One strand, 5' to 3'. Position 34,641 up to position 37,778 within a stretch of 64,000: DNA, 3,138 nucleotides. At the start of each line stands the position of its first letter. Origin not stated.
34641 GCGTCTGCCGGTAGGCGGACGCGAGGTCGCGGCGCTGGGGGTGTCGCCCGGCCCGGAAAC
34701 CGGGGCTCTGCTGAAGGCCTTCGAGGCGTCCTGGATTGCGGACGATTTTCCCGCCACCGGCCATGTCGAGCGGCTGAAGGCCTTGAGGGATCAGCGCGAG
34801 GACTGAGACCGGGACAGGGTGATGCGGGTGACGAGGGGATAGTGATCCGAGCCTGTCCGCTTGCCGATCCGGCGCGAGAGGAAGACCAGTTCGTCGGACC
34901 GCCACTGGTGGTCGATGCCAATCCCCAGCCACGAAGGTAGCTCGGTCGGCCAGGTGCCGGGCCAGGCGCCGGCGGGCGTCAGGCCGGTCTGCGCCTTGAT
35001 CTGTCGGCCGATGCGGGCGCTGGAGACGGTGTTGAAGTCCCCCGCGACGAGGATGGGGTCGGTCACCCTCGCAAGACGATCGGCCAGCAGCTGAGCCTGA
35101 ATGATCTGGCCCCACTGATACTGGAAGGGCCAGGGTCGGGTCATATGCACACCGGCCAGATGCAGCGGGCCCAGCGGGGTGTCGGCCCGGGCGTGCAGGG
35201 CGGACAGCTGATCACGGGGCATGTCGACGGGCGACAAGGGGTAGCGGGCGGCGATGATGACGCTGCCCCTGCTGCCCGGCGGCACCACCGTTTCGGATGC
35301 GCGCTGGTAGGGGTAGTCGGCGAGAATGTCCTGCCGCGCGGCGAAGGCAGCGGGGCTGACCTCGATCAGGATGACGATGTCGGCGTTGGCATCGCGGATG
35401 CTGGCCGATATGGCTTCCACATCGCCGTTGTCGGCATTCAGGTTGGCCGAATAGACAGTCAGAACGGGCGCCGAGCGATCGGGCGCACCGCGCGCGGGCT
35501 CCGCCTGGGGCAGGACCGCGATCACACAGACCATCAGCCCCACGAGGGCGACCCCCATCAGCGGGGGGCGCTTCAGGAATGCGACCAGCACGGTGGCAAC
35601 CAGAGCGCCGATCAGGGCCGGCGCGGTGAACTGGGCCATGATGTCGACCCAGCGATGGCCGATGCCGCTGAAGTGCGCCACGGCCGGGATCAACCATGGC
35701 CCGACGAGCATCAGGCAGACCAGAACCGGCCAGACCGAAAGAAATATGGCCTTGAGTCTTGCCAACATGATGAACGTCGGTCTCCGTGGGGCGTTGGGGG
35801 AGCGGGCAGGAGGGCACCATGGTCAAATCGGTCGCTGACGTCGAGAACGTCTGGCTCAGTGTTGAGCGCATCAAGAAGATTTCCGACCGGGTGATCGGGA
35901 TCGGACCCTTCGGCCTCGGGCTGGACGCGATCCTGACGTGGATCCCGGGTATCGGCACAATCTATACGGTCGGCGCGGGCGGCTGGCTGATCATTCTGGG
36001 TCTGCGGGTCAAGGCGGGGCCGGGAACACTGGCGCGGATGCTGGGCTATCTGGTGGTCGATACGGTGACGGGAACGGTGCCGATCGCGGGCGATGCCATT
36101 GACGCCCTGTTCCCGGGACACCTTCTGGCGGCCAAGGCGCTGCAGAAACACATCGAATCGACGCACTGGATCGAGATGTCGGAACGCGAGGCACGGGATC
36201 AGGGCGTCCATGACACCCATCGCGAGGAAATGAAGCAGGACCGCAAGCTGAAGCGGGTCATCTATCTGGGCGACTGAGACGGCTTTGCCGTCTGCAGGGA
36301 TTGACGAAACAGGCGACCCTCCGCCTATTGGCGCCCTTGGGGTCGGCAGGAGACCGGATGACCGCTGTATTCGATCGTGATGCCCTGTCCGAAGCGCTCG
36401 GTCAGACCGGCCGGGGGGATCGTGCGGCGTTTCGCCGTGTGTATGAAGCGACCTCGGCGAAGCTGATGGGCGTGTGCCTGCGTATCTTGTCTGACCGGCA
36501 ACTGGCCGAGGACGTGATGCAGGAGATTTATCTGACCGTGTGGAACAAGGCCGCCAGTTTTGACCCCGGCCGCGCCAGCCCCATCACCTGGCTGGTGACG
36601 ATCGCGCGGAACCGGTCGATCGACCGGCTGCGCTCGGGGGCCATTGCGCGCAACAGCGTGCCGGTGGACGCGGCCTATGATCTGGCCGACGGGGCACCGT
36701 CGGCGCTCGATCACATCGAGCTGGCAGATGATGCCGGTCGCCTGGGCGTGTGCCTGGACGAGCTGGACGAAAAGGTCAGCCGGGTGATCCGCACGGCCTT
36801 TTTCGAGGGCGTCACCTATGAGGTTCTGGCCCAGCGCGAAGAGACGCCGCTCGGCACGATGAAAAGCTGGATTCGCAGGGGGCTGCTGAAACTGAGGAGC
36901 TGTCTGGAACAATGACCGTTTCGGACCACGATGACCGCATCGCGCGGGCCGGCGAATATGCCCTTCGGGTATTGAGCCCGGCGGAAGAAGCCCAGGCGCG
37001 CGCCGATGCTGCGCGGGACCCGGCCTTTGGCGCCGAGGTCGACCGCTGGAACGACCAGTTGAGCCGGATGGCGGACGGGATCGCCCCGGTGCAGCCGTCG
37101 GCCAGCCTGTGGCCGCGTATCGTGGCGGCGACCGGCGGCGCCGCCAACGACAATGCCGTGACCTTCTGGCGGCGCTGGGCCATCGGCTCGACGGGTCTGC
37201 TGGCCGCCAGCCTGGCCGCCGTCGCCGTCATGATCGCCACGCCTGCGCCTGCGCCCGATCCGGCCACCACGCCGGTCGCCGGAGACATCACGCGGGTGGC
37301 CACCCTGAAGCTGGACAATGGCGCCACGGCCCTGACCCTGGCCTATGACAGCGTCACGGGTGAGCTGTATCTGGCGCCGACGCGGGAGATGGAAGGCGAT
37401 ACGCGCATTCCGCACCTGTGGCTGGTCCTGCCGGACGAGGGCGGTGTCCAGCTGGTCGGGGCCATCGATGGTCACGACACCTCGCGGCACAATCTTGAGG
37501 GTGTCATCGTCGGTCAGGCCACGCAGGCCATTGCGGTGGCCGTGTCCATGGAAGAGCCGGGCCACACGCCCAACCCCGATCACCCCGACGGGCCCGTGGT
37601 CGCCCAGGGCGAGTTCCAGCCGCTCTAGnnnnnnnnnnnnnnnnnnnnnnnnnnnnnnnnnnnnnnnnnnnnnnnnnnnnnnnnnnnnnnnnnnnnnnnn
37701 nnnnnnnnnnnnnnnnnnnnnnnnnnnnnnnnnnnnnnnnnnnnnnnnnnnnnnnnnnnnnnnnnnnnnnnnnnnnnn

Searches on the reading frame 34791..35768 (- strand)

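Call 7: search_protein_families(library=pfam, proteins=[window:34791-35768:-], max_evalue=0.001)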
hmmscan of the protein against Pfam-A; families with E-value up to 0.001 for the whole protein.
window:34791-35768:- (325 aa): 1 family
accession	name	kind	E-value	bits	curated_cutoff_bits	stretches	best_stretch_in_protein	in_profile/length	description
PF03372.29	Exo_endo_phos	-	2.2e-23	83.6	24.5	1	107-309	2-225/225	Endonuclease/Exonuclease/phosphatase family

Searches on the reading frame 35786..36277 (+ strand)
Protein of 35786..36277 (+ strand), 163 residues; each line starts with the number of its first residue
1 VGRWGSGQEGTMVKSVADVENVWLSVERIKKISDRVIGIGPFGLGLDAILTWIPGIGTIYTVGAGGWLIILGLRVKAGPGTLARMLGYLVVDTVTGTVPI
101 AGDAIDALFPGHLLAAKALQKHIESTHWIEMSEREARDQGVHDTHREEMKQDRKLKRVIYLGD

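Call 7: search_protein_families(library=pfam, proteins=[window:35786-36277:+], max_evalue=0.001)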
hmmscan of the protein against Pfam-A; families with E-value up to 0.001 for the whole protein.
window:35786-36277:+ (163 aa): 1 family
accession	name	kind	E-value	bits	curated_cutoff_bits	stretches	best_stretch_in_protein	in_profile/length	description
PF13430.11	DUF4112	-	9.6e-18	64.8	23.3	1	23-123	2-105/105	Domain of unknown function (DUF4112)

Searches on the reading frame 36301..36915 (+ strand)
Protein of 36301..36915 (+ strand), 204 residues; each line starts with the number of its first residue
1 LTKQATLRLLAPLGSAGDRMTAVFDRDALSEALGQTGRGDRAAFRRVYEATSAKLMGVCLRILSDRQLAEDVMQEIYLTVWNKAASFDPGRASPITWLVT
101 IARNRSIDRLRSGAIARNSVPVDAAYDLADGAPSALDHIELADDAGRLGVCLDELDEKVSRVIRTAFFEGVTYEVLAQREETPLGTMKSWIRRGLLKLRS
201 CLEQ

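Call 7: search_protein_families(library=pfam, proteins=[window:36301-36915:+], max_evalue=0.001)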
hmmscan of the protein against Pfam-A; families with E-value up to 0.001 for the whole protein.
window:36301-36915:+ (204 aa): 3 families
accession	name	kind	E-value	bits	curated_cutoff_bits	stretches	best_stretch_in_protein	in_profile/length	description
PF04542.20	Sigma70_r2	-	1.7e-18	66.6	24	1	48-112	2-67/71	Sigma-70 region 2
PF08281.18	Sigma70_r4_2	-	4.3e-08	33.1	25.7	1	147-198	3-54/54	Sigma-70, region 4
PF04545.22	Sigma70_r4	-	1.1e-06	28.5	24.1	1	151-199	1-49/50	Sigma-70, region 4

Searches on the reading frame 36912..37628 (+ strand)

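Call 7: search_protein_families(library=pfam, proteins=[window:36912-37628:+], max_evalue=0.001)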
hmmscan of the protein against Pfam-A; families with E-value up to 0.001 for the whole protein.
window:36912-37628:+ (238 aa): 1 family
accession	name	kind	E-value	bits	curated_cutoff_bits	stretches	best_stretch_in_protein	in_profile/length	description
PF10099.14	RskA_C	-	1.4e-11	45.2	29.4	1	98-229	3-135/135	Anti-sigma-K factor rskA, C-terminal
